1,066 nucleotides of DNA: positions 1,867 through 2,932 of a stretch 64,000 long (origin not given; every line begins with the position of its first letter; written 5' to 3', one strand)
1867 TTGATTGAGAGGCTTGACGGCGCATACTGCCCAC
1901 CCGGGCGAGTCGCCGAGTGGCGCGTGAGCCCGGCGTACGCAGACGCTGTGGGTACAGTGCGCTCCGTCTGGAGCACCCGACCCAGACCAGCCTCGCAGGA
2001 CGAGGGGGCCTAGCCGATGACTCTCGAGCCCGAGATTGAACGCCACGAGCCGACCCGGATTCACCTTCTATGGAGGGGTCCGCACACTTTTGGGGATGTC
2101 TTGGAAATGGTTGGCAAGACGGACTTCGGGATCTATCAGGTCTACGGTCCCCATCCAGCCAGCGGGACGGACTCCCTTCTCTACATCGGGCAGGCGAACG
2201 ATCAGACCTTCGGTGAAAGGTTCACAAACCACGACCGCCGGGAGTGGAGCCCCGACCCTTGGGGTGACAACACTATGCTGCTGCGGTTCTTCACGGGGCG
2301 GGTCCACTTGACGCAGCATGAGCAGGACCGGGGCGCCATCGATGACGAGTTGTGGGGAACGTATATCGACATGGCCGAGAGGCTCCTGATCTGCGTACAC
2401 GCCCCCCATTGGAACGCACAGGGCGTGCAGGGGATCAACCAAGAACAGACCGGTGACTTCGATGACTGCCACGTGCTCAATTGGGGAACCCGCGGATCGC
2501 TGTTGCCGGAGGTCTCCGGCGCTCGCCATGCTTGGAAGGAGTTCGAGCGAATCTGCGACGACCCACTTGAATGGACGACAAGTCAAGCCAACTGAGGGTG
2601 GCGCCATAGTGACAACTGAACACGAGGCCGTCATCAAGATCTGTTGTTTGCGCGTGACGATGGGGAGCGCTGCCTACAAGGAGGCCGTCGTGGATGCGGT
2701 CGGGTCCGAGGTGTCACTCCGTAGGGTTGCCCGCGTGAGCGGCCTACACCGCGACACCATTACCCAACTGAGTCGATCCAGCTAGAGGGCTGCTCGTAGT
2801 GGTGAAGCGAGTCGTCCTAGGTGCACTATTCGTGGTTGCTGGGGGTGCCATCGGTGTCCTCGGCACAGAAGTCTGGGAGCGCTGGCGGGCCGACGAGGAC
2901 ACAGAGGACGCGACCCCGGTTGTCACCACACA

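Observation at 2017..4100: Tightly spaced GIY-YIG nuclease / mini-HTH / membrane-anchored trypsin-like protease cassette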

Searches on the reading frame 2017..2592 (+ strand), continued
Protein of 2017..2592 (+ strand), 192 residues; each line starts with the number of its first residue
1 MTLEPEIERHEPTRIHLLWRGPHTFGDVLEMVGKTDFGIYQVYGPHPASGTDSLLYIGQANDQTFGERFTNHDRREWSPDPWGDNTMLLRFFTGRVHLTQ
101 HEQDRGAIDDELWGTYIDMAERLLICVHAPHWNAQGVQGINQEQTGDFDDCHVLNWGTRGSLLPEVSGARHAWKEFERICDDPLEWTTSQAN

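Call 70: get_annotated_region(hit=H3, flank=6000)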
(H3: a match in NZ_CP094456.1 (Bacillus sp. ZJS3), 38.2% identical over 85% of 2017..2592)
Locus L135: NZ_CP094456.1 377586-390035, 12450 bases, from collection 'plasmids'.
description: Bacillus sp. ZJS3 plasmid unnamed1, complete sequence
organism: Bacillus sp. ZJS3 (NCBI taxid 2928154)
taxonomy: Bacteria; Bacillota; Bacilli; Bacillales; Bacillaceae; Bacillus; Bacillus sp. ZJS3
host: -; source: cell culture,biological soil crust; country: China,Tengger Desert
typing (MOB-suite, as given by PLSDB): non-mobilizable; replicon rep_cluster_125,rep_cluster_1698; mating-pair formation MPF_T
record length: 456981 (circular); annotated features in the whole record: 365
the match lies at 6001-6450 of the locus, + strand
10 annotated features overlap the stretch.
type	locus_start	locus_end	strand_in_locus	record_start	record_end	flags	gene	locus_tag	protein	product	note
CDS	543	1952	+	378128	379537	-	-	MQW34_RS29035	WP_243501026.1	MATE family efflux transporter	-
CDS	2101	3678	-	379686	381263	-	-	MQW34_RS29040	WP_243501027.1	FAD-dependent oxidoreductase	-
CDS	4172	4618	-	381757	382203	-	-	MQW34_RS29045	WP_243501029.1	GNAT family N-acetyltransferase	-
CDS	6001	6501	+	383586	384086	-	-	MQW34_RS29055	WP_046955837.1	hypothetical protein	-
CDS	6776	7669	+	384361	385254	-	-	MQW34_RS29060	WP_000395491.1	helix-turn-helix domain-containing protein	-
CDS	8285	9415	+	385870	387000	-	-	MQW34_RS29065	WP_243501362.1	serine hydrolase domain-containing protein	-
CDS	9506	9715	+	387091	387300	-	-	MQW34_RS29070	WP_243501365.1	hypothetical protein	-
CDS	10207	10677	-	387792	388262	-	-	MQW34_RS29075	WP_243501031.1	DUF6773 family protein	-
CDS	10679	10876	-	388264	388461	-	-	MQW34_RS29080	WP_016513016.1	helix-turn-helix transcriptional regulator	-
CDS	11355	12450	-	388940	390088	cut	-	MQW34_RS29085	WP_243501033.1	DUF418 domain-containing protein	-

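Call 97: find_encoding_contigs(protein=P0038, flank=7000, max_places=2)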
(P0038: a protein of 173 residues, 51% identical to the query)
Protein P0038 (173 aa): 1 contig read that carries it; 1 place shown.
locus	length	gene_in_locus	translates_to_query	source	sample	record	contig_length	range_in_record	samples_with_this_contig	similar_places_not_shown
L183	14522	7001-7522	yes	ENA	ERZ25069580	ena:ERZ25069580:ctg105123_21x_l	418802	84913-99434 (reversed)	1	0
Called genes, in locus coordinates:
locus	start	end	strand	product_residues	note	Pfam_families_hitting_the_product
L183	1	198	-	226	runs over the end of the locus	PF00717:Peptidase_S24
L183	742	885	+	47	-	-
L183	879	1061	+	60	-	-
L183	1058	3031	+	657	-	PF02534:T4SS-DNA_transf, PF10412:TrwB_AAD_bind, PF12696:TraG-D_C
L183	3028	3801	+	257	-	-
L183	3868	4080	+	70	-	PF12728:HTH_17 (weak), PF05930:Phage_AlpA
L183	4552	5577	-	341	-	PF01548:DEDD_Tnp_IS110, PF02371:Transposase_20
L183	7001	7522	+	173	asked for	-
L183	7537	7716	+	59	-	-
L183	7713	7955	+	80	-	-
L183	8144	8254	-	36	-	-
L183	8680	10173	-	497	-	PF04575:SlipAM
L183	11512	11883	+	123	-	PF00196:GerE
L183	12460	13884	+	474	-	PF00067:p450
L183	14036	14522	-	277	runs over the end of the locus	PF00497:SBP_bac_3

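Call 98: find_encoding_contigs(protein=P0087, flank=7000, max_places=2)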
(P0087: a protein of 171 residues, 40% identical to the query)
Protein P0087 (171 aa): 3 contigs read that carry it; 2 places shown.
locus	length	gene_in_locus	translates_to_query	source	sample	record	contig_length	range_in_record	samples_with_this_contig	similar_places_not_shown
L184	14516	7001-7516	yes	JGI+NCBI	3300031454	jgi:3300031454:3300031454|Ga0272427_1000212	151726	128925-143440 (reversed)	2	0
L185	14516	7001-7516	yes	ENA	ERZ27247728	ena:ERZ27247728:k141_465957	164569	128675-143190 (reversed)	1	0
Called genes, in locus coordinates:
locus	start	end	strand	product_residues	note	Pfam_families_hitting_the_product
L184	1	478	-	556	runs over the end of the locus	PF01547:SBP_bac_1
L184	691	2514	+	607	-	PF03781:FGE-sulfatase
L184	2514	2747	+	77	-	-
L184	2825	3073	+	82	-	-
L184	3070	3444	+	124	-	PF02452:PemK_toxin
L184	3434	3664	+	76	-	PF09723:Zn_ribbon_8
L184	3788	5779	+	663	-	PF00133:tRNA-synt_1 (weak), PF09334:tRNA-synt_1g, PF19303:Anticodon_3, PF01588:tRNA_bind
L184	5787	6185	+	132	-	PF00903:Glyoxalase (weak), PF18029:Glyoxalase_6 (weak)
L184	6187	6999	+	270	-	PF00106:adh_short, PF13561:adh_short_C2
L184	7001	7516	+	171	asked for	-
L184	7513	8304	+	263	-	PF13580:SIS_2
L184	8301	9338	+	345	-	PF08267:Meth_synt_1 (weak), PF01717:Meth_synt_2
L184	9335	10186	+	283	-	PF13483:Lactamase_B_3, PF12706:Lactamase_B_2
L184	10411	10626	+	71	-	-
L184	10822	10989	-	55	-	-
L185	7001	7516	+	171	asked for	-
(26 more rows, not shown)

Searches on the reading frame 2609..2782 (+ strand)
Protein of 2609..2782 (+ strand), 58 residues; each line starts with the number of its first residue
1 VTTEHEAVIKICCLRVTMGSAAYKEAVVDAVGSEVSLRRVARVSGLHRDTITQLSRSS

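Call 4: search_protein_families(library=pfam, proteins=[window:2609-2782:+], max_evalue=1)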
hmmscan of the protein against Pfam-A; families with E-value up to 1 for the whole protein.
window:2609-2782:+ (58 aa): 0 families

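Call 5: search_protein_families(library=padloc, proteins=[window:2609-2782:+], max_evalue=1)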
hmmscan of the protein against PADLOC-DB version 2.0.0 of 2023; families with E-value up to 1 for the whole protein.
window:2609-2782:+ (58 aa): 0 families

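Call 6: search_protein_families(library=ncbifam, proteins=[window:2609-2782:+], max_evalue=1)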
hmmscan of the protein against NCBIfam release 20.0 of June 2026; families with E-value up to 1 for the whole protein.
window:2609-2782:+ (58 aa): 2 families
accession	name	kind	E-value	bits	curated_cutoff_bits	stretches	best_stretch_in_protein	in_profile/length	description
NF033558.1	transpos_IS1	equivalog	0.11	12.5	100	1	20-54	41-75/199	IS1 family transposase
TIGR03940.1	PGA_PgaD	equivalog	0.13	12.2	31.45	1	2-57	64-124/141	poly-beta-1,6-N-acetyl-D-glucosamine biosynthesis protein PgaD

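Call 7: search_protein_families(library=phrogs, proteins=[window:2609-2782:+], max_evalue=1)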
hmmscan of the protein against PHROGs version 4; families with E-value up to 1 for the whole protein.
window:2609-2782:+ (58 aa): 1 family
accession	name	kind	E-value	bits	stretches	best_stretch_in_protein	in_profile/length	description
phrog_2620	-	integration and excision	0.17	12.8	1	20-55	65-100/187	excisionase and transcriptional regulator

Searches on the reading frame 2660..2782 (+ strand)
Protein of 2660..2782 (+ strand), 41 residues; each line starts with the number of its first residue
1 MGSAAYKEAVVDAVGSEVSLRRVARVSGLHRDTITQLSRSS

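Call 102: search_protein_families(library=pfam, proteins=[window:2660-2782:+], max_evalue=5)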
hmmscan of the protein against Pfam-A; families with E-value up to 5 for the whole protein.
seq(41 aa): 1 family
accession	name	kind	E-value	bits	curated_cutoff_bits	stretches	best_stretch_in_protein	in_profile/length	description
PF13551.12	HTH_29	-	0.12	12.9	28.1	1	10-35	4-30/64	Winged helix-turn helix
